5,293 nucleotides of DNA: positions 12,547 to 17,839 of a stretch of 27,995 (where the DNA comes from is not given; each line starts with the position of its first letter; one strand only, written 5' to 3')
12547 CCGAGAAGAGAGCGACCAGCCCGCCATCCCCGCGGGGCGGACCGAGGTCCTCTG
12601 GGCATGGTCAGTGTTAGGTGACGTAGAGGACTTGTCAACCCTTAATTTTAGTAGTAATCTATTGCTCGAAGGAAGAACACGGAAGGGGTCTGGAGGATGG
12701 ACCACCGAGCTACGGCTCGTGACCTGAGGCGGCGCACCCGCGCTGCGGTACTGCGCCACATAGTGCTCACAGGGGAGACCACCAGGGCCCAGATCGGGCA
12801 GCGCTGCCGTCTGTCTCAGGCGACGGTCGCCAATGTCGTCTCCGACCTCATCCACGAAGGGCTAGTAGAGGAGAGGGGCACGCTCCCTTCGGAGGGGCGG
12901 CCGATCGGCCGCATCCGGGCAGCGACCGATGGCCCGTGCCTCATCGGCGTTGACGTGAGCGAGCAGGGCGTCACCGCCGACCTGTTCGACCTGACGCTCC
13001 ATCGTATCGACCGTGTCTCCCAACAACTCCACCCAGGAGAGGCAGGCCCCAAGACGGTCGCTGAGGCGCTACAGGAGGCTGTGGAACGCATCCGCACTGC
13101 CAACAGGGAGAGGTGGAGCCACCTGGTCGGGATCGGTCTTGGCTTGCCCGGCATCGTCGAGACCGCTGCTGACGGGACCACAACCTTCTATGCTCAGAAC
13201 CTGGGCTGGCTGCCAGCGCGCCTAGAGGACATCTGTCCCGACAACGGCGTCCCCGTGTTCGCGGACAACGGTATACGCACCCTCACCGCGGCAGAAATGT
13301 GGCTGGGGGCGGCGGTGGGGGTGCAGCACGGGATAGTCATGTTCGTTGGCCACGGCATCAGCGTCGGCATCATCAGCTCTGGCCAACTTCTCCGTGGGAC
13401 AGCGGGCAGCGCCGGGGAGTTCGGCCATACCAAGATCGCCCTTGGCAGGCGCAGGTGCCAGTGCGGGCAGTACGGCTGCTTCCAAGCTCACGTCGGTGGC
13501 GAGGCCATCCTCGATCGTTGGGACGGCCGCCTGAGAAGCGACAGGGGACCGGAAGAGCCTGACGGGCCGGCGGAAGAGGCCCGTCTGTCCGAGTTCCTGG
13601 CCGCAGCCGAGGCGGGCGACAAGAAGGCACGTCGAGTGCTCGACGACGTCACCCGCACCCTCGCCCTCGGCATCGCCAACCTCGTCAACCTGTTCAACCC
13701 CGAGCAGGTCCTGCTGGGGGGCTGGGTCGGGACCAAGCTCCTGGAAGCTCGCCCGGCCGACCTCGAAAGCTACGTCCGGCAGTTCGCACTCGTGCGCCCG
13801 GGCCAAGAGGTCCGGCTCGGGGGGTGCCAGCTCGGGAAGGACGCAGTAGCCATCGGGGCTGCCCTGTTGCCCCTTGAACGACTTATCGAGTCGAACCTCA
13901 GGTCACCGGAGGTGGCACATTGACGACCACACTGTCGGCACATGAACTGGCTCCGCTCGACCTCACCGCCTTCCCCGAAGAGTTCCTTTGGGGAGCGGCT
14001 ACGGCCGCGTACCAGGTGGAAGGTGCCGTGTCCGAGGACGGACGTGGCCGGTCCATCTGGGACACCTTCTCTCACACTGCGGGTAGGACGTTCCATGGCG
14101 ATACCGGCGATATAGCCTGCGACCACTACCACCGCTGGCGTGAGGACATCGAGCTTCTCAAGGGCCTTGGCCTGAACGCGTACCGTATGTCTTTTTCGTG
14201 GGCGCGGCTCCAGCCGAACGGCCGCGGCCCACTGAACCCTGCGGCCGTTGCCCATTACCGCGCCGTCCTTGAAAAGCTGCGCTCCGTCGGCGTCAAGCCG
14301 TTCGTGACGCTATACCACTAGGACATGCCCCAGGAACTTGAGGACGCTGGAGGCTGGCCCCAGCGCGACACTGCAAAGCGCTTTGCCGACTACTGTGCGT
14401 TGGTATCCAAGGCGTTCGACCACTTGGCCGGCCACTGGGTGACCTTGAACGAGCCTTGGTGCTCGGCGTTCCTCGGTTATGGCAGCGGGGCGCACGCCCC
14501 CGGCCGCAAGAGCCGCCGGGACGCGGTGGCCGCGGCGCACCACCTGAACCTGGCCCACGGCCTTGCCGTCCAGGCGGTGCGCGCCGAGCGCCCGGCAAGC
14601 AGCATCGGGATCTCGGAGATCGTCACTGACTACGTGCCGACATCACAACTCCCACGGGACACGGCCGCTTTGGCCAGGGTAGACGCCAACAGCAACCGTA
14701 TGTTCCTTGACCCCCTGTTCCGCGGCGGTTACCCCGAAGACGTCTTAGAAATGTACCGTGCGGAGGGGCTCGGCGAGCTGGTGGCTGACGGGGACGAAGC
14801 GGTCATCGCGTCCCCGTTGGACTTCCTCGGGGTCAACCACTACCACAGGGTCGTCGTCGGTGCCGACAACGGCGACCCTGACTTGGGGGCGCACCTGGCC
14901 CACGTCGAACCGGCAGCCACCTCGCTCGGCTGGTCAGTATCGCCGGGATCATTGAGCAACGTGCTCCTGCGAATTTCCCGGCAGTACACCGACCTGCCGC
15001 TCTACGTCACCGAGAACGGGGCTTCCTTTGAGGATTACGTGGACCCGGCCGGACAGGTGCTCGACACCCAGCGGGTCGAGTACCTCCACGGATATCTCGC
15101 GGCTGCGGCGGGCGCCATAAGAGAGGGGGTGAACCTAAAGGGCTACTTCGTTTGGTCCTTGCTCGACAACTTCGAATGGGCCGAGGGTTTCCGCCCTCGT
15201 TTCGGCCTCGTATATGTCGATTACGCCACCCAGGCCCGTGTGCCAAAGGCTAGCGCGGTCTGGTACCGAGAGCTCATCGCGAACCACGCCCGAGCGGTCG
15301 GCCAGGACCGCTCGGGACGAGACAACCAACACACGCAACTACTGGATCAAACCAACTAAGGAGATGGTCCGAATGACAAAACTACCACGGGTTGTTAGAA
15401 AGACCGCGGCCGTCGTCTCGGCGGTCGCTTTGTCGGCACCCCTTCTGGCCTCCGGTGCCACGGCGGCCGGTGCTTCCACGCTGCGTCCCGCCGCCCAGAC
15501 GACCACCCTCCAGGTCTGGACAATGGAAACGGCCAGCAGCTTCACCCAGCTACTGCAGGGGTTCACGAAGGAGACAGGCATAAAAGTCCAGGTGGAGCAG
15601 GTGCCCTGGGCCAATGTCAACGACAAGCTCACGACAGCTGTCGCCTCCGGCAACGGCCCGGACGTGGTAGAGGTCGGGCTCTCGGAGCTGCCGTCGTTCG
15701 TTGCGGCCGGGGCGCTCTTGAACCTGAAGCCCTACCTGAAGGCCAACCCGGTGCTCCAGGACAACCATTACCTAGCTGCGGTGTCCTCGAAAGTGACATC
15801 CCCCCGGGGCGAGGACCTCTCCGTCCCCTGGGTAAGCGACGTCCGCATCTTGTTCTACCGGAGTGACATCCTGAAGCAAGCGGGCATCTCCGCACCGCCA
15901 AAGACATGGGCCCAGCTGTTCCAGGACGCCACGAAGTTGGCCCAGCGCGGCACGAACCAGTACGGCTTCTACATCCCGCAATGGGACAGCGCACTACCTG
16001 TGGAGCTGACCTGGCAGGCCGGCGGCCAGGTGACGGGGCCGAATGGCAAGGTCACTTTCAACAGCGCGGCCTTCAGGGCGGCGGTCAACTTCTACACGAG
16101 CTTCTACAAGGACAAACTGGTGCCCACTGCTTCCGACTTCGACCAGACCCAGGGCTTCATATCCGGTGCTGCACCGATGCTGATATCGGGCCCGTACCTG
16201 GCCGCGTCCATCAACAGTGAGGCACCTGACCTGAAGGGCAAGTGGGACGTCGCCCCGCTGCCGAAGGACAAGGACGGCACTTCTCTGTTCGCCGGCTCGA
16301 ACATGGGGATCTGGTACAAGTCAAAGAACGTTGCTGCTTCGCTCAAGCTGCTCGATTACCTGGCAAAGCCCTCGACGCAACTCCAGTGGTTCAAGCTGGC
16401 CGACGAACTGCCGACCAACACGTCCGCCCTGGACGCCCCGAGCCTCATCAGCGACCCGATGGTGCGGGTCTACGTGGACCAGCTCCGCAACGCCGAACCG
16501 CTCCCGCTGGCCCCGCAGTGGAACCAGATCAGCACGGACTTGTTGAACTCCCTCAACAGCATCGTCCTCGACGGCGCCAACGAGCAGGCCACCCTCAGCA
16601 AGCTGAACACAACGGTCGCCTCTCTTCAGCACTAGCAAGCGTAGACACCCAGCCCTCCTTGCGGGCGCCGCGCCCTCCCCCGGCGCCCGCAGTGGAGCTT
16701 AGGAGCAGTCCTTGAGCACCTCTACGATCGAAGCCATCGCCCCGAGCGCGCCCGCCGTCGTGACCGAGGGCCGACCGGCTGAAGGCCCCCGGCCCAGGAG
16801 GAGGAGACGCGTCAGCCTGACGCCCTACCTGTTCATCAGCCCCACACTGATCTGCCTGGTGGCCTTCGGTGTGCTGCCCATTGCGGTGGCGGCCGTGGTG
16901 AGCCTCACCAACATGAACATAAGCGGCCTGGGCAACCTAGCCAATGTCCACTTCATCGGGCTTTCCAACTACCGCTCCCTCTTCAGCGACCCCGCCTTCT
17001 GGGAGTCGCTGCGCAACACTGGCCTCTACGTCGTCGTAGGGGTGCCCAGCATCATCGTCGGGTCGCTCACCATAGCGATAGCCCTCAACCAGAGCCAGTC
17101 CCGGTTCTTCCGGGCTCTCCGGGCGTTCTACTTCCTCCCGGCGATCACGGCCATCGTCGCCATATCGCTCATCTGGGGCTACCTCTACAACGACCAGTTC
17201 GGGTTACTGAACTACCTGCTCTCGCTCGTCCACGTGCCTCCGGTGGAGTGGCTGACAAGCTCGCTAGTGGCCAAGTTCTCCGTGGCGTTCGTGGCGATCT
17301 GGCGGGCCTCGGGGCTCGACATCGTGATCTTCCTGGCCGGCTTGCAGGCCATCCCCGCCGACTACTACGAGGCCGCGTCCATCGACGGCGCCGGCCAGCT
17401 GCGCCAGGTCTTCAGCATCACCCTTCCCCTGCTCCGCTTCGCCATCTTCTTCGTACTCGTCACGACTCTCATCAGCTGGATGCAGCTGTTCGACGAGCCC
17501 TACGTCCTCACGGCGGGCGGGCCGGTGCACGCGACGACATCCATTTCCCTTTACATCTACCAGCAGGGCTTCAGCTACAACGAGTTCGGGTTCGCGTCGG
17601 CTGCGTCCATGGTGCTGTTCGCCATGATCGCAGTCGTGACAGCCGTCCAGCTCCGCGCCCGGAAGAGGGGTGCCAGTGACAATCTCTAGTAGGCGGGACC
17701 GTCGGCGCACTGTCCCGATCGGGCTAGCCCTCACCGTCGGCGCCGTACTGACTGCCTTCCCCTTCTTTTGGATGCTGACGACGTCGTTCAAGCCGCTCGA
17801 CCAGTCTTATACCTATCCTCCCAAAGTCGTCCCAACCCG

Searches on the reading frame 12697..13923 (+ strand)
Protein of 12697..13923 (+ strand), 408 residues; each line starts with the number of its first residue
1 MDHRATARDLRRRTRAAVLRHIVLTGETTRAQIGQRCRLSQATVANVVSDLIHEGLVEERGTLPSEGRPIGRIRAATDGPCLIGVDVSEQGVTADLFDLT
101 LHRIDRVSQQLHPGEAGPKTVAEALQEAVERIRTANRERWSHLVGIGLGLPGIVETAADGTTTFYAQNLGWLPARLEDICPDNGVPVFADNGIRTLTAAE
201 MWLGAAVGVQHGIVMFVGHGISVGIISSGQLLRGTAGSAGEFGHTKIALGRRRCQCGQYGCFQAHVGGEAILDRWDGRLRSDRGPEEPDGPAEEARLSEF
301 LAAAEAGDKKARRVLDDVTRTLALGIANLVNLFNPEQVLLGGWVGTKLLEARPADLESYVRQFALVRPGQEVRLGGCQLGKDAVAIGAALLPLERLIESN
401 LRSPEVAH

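Call 8: search_protein_families(library=pfam, proteins=[window:12697-13923:+], max_evalue=0.001)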
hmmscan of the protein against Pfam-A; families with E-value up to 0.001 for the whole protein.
window:12697-13923:+ (408 aa): 2 families
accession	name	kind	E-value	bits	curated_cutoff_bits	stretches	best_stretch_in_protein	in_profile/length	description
PF00480.26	ROK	-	1.3e-43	150.1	22.9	1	83-391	2-290/294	ROK family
PF12802.13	MarR_2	-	9.7e-05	22.9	27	1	14-60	6-53/61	MarR family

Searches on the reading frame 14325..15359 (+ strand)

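Call 8: search_protein_families(library=pfam, proteins=[window:14325-15359:+], max_evalue=0.001)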
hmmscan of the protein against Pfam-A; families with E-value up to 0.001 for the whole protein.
window:14325-15359:+ (344 aa): 1 family
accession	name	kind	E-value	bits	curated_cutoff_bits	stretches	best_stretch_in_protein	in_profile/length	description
PF00232.24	Glyco_hydro_1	-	9.3e-90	301.7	22.6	1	1-321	123-451/453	Glycosyl hydrolase family 1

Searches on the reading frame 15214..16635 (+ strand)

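Call 8: search_protein_families(library=pfam, proteins=[window:15214-16635:+], max_evalue=0.001)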
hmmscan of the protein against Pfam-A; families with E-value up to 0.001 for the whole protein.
window:15214-16635:+ (473 aa): 2 families
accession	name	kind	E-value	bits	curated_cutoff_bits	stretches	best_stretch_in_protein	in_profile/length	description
PF01547.30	SBP_bac_1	-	4.6e-46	158.7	26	1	107-389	7-306/307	Bacterial extracellular solute-binding protein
PF13416.11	SBP_bac_8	-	1.6e-36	127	27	1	113-415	2-275/279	Bacterial extracellular solute-binding protein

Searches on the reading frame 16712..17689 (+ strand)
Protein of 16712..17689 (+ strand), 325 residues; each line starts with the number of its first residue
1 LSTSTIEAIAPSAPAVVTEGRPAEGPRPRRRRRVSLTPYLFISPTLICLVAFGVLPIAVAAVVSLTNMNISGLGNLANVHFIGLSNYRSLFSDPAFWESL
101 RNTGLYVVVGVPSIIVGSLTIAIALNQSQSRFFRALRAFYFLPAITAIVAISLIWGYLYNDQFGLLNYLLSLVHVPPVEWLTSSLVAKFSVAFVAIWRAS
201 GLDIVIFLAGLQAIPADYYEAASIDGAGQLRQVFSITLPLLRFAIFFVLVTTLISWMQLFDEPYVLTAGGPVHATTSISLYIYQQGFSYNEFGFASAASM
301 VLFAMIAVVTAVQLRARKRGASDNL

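Call 8: search_protein_families(library=pfam, proteins=[window:16712-17689:+], max_evalue=0.001)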
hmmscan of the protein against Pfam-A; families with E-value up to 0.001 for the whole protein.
window:16712-17689:+ (325 aa): 1 family
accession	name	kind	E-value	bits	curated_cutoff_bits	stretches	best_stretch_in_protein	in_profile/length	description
PF00528.27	BPD_transp_1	-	9.6e-11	42.2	26.4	1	123-312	8-174/184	Binding-protein-dependent transport system inner membrane component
